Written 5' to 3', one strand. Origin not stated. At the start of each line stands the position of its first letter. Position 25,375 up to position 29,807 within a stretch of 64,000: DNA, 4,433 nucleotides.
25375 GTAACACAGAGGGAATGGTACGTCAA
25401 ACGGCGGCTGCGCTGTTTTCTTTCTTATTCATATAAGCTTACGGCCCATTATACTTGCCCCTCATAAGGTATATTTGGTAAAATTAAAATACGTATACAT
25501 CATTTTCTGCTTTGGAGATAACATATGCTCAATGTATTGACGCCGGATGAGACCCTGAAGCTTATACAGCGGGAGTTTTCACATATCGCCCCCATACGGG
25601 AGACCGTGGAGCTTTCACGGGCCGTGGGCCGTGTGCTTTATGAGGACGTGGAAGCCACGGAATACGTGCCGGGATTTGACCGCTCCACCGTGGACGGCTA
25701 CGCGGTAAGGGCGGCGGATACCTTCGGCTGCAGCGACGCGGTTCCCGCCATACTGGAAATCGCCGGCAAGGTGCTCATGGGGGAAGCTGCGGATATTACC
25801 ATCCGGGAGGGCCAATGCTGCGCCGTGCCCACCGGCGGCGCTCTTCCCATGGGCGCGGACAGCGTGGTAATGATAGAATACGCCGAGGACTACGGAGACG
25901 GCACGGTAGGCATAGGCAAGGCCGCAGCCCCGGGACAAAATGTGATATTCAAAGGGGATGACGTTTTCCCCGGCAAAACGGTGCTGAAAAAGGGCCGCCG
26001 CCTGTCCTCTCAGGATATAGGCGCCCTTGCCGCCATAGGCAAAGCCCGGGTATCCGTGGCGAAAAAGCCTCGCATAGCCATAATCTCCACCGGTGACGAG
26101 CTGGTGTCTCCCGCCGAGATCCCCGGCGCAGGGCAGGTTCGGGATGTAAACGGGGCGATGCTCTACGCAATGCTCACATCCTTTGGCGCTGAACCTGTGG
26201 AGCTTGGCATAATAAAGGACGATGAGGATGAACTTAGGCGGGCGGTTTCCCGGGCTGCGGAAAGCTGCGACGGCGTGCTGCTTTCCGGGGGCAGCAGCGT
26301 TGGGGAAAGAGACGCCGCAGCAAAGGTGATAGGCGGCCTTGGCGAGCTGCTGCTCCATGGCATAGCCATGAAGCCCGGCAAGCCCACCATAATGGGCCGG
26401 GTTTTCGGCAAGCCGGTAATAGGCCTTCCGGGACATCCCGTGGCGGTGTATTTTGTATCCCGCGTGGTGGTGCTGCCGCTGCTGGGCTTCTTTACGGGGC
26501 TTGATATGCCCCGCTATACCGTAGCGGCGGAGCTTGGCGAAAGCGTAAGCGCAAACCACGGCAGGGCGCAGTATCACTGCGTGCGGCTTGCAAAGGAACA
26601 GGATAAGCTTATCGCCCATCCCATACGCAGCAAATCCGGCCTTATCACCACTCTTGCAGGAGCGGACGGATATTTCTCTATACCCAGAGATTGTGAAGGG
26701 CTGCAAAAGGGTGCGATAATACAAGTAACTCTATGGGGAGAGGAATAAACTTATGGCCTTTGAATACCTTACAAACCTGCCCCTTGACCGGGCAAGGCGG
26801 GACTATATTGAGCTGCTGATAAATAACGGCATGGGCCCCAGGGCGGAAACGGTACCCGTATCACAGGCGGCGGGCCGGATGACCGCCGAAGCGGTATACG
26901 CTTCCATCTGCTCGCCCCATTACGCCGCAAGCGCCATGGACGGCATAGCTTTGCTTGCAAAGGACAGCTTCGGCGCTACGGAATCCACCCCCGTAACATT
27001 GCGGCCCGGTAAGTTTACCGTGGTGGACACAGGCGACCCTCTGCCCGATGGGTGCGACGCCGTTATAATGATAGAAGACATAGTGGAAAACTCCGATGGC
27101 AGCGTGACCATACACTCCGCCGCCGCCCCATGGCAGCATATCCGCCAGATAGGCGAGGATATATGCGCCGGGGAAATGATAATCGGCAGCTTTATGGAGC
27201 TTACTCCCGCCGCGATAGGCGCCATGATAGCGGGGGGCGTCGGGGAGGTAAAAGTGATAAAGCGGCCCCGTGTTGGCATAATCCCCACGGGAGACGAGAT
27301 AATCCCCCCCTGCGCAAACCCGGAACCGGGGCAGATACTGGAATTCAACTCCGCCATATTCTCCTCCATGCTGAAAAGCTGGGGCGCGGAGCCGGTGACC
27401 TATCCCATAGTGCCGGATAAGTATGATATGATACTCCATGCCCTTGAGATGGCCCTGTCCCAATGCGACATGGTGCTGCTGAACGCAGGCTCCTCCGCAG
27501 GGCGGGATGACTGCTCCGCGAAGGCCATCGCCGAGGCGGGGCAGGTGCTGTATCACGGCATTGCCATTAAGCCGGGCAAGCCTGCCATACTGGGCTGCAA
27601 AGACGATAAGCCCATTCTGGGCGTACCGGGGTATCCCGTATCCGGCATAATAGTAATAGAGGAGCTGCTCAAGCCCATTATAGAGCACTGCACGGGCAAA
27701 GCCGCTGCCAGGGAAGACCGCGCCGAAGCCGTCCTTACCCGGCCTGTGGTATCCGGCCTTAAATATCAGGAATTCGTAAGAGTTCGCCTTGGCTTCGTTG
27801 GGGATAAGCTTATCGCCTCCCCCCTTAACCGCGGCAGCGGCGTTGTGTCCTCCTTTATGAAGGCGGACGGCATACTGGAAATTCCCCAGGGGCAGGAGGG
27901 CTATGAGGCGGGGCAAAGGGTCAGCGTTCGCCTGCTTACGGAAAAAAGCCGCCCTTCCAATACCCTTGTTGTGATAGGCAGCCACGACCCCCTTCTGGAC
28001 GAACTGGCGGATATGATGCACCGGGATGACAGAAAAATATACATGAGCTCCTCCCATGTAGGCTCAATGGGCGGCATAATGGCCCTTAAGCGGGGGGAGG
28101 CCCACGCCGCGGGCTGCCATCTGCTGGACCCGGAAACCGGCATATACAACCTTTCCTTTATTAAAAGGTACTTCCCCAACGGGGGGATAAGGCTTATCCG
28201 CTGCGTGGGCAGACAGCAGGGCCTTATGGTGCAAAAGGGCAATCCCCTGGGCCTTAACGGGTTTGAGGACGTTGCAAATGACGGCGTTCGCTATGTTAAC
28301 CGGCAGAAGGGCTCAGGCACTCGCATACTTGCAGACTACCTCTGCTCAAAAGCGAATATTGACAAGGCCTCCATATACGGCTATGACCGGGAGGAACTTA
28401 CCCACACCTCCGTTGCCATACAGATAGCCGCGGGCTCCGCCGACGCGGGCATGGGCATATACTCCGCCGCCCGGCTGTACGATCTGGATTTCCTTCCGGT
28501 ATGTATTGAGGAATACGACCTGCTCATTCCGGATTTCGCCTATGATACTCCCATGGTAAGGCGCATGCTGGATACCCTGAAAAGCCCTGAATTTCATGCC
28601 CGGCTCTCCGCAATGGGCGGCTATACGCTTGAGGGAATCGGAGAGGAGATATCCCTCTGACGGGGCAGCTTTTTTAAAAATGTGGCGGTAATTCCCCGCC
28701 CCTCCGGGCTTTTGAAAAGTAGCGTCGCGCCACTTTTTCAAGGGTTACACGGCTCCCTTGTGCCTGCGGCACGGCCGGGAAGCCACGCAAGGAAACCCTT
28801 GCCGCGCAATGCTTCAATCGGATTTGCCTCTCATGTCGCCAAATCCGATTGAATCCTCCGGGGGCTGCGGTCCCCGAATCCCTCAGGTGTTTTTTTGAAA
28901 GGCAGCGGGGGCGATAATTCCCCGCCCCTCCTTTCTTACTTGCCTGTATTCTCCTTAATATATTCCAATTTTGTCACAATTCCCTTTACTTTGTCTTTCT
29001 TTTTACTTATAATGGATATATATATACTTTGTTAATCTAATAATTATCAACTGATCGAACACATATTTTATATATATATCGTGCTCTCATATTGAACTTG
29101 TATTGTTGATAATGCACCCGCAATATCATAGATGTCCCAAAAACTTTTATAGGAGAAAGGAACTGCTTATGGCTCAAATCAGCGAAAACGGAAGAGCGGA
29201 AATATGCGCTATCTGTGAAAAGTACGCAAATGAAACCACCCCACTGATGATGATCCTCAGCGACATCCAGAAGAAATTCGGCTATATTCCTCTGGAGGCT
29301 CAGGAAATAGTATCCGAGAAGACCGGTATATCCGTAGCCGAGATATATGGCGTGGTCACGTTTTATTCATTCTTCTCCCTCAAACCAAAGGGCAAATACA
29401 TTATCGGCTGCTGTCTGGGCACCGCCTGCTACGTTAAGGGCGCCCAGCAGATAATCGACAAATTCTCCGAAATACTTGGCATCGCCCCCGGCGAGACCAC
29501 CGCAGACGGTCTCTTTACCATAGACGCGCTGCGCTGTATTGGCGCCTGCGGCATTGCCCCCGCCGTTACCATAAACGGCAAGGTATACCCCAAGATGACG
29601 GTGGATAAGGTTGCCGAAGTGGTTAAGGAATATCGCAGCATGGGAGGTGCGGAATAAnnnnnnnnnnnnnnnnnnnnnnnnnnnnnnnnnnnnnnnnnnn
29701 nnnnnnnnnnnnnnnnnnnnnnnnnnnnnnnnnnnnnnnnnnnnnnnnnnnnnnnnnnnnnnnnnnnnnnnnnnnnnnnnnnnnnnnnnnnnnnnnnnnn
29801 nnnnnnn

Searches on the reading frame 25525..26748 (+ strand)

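Call 82: search_protein_families(library=pfam, proteins=[window:25525-26748:+], max_evalue=0.00001)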
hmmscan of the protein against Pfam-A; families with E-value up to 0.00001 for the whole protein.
window:25525-26748:+ (407 aa): 3 families
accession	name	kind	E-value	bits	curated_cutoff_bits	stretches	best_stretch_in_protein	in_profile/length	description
PF03453.22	MoeA_N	-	3e-42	144.4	30.8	1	6-172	2-160/160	MoeA N-terminal region (domain I and II)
PF00994.29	MoCF_biosynth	-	5e-32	111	26.6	1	185-320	1-142/144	Probable molybdopterin binding domain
PF03454.20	MoeA_C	-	5.3e-16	59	22.1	1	335-404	2-72/72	MoeA C-terminal region (domain IV)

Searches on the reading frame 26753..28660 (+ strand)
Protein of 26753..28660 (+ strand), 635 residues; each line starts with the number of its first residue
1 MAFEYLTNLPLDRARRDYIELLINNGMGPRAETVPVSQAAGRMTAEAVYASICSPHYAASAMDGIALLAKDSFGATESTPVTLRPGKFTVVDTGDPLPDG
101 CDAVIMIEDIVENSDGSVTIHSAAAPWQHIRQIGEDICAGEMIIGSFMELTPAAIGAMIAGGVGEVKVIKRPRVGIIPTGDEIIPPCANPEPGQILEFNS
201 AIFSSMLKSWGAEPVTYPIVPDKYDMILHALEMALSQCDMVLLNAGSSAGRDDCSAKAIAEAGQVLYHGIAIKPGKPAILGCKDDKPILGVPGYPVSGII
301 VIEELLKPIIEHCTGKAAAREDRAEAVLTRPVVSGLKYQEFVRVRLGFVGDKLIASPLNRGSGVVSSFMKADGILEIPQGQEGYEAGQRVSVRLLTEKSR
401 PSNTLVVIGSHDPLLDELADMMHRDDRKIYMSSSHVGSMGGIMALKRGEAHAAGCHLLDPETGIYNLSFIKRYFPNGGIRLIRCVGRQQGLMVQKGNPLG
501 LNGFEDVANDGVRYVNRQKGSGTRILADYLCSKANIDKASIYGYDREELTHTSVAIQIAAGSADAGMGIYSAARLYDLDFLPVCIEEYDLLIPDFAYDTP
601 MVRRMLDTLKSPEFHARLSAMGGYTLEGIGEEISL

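Call 29: search_protein_families(library=pfam, proteins=[window:26753-28660:+], max_evalue=0.00001)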
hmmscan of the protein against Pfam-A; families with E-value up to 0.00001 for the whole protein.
window:26753-28660:+ (635 aa): 4 families
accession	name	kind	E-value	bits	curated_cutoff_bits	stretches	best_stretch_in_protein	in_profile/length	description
PF12727.12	PBP_like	-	2.2e-69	232.9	27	1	420-610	2-193/193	PBP superfamily domain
PF03453.22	MoeA_N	-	2.3e-34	118.8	30.8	1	13-162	5-160/160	MoeA N-terminal region (domain I and II)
PF00994.29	MoCF_biosynth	-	1.6e-24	86.7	26.6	1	175-312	1-144/144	Probable molybdopterin binding domain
PF03454.20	MoeA_C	-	3e-17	63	22.1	1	326-395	2-72/72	MoeA C-terminal region (domain IV)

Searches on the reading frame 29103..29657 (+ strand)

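Call 83: search_protein_families(library=pfam, proteins=[window:29103-29657:+], max_evalue=0.00001)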
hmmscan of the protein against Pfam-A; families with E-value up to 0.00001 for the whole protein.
window:29103-29657:+ (184 aa): 1 family
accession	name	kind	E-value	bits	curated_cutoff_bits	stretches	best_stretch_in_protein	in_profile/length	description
PF01257.25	2Fe-2S_thioredx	-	3.5e-49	166.8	24.8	1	36-178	3-145/145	Thioredoxin-like [2Fe-2S] ferredoxin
